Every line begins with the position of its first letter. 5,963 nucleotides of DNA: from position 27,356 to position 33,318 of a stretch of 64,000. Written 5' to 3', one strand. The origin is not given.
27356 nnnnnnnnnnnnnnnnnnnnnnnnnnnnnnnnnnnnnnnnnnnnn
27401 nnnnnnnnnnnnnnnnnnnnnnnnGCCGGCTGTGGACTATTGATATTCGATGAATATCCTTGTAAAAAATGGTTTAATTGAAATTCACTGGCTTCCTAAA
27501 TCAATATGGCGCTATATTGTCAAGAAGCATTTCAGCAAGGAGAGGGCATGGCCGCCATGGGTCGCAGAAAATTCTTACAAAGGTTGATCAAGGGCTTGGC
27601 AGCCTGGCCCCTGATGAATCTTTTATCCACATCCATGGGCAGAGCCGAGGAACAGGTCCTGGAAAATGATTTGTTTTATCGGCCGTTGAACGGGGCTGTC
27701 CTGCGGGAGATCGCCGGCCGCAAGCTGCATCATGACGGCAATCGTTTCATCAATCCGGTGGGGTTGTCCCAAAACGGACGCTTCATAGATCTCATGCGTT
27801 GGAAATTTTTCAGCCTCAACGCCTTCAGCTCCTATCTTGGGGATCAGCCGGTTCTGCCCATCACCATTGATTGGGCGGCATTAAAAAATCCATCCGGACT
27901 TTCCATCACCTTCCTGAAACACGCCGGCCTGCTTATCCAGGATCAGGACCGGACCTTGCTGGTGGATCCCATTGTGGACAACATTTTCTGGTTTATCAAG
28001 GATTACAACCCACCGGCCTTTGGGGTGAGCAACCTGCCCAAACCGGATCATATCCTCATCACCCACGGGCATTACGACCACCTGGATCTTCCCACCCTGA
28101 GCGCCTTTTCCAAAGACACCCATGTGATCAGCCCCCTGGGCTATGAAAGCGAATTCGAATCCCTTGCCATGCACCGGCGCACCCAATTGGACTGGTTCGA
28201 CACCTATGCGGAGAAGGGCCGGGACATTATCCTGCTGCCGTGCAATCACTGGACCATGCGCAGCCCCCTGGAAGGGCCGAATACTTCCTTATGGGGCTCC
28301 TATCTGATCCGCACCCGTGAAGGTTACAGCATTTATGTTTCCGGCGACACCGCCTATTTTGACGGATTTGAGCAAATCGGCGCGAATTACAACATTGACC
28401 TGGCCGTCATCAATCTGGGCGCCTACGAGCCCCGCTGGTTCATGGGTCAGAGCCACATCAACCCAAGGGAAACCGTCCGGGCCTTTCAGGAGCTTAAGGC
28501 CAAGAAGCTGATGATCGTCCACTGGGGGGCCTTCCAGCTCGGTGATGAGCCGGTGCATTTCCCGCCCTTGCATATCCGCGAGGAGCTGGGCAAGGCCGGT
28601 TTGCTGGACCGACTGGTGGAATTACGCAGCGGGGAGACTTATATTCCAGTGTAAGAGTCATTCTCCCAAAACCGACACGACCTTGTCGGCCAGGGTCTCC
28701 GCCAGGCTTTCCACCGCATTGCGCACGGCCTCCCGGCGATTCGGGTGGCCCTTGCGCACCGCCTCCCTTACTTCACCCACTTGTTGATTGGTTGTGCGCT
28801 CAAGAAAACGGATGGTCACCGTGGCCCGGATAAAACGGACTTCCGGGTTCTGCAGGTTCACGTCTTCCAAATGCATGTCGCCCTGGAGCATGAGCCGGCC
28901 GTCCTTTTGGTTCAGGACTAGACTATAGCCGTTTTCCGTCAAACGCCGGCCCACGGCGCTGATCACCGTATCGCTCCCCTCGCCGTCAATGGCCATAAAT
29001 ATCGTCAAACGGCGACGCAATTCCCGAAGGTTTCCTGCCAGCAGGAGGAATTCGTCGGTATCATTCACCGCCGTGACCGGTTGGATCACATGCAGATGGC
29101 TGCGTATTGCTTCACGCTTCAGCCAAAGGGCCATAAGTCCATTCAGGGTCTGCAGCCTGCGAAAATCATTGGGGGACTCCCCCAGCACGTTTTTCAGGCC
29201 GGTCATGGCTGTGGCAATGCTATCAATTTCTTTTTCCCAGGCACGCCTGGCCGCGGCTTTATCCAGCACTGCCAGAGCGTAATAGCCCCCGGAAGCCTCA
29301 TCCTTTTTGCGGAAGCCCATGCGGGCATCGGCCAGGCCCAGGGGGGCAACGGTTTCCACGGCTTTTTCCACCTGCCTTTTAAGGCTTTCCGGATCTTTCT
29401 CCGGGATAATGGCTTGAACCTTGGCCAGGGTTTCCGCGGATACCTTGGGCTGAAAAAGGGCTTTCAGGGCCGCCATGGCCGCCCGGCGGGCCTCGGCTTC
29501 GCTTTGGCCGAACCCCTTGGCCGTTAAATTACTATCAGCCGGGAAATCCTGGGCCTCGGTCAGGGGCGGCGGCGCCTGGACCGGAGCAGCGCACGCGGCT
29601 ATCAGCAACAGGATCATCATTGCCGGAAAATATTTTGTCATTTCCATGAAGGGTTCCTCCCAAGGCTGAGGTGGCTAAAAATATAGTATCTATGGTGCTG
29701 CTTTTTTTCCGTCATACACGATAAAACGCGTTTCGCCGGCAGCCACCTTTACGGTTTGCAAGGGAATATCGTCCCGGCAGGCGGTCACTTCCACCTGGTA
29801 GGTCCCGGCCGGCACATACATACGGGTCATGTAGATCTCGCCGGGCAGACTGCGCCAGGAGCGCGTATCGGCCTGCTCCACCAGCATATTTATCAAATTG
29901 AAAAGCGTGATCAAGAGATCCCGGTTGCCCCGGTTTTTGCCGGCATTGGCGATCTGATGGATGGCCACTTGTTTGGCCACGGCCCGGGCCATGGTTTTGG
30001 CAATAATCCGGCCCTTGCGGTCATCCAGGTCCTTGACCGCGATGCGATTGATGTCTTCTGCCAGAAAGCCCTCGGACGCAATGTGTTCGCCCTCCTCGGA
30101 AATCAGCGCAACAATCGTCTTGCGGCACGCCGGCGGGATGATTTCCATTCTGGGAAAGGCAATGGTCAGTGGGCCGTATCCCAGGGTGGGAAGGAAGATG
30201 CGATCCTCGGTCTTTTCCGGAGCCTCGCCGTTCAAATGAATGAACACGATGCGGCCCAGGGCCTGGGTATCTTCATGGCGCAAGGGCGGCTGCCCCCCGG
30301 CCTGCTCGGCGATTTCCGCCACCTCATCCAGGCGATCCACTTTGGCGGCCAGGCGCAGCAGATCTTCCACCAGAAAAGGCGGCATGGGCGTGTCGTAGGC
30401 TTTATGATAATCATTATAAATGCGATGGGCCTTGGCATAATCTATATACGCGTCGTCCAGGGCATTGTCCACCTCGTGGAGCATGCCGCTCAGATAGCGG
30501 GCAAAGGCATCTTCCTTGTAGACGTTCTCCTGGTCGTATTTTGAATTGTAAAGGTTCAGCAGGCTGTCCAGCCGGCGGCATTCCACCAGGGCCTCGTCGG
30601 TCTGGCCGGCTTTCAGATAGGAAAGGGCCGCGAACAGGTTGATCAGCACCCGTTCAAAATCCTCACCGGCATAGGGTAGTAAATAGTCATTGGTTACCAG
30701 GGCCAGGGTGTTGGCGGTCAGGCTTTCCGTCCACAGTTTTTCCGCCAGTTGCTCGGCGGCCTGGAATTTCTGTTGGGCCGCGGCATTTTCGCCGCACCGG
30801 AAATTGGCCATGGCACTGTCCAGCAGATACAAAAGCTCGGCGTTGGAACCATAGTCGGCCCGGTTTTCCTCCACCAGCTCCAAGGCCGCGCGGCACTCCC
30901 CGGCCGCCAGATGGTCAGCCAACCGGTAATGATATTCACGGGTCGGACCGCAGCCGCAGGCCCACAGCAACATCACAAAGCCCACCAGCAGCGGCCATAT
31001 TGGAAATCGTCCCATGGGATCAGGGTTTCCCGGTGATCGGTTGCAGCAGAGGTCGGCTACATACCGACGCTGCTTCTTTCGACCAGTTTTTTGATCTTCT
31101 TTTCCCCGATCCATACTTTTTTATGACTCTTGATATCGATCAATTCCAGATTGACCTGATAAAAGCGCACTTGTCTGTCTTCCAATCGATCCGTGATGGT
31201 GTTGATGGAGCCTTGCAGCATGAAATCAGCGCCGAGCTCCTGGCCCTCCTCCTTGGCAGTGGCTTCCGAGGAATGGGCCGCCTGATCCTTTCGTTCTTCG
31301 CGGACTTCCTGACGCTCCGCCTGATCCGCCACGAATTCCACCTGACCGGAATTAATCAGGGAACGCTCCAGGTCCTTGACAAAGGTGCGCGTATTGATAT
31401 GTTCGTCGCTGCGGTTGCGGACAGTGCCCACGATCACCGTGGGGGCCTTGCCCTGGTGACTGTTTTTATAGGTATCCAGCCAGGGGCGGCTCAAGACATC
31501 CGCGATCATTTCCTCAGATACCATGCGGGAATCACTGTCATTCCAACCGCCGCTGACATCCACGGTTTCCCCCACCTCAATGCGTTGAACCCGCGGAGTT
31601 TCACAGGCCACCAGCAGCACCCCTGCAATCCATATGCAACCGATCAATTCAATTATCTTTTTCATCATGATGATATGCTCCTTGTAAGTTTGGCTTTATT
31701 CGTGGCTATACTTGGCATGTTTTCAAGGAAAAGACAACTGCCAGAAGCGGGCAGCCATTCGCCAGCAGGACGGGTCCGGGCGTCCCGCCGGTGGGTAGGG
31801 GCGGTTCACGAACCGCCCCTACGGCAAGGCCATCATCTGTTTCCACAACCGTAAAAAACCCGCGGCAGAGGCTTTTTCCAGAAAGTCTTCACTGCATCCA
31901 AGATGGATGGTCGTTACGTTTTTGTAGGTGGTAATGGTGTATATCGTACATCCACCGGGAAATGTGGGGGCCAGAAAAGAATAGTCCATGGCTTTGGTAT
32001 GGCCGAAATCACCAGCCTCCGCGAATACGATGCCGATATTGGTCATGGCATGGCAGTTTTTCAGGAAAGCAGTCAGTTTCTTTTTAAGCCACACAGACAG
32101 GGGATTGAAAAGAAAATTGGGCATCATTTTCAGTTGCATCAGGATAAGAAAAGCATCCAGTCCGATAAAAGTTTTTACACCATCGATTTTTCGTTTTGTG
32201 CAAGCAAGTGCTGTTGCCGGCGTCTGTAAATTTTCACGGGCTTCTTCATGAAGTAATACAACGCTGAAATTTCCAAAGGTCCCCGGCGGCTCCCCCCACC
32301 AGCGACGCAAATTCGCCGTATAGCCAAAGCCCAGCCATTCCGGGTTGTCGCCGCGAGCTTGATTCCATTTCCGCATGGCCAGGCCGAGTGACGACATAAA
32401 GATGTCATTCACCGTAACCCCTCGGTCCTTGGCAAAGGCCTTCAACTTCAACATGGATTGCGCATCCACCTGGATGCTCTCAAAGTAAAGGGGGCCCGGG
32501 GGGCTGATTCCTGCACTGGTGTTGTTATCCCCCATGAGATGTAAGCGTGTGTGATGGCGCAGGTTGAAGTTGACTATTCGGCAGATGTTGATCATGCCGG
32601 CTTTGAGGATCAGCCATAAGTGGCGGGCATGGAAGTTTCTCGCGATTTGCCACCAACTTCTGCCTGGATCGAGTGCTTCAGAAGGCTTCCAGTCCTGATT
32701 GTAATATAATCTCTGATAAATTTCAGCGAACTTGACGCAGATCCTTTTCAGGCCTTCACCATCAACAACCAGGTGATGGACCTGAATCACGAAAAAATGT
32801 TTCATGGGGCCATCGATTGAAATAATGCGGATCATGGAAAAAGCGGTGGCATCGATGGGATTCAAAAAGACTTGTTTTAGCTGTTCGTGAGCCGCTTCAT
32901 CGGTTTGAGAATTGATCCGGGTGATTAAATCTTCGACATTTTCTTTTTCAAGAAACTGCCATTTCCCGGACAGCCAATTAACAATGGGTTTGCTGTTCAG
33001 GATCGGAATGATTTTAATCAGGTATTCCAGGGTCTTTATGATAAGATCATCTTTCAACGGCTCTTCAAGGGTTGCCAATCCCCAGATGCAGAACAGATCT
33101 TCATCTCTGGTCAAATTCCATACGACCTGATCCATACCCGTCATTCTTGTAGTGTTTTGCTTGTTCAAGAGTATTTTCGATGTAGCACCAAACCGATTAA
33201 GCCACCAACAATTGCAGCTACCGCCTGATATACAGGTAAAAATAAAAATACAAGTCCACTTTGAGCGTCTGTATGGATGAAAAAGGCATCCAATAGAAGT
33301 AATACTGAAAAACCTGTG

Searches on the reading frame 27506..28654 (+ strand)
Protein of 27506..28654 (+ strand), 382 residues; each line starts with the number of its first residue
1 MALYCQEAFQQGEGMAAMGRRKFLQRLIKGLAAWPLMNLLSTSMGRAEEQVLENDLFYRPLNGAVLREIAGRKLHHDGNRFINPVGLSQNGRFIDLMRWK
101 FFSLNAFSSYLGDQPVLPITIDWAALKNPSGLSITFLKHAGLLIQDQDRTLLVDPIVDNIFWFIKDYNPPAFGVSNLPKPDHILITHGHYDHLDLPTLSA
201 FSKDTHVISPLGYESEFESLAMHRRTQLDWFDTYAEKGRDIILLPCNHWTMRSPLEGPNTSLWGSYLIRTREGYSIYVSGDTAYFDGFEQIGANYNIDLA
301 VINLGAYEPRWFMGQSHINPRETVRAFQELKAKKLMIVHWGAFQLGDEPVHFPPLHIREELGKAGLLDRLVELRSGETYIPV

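Call 41: search_protein_families(library=pfam, proteins=[window:27506-28654:+], max_evalue=0.00001)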
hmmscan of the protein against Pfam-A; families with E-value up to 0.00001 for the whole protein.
window:27506-28654:+ (382 aa): 3 families
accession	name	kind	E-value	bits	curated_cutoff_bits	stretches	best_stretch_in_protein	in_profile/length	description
PF12706.13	Lactamase_B_2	-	5.4e-31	108.2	27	1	149-340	1-200/200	Beta-lactamase superfamily domain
PF13483.12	Lactamase_B_3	-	1.5e-10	41.7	24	1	134-334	2-155/160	Beta-lactamase superfamily domain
PF00753.33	Lactamase_B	-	1.7e-07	31.8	22.7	1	142-293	9-161/196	Metallo-beta-lactamase superfamily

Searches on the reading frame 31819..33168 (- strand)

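Call 25: search_protein_families(library=pfam, proteins=[window:31819-33168:-], max_evalue=0.001)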
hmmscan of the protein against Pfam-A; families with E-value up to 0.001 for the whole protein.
window:31819-33168:- (449 aa): 2 families
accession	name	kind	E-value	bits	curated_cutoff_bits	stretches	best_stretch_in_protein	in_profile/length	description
PF00668.25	Condensation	-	6.8e-13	48.6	30.6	2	33-159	34-166/456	Condensation domain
PF16911.10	PapA_C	-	0.00092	19.1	30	0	229-290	7-67/203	Phthiocerol/phthiodiolone dimycocerosyl transferase C-terminus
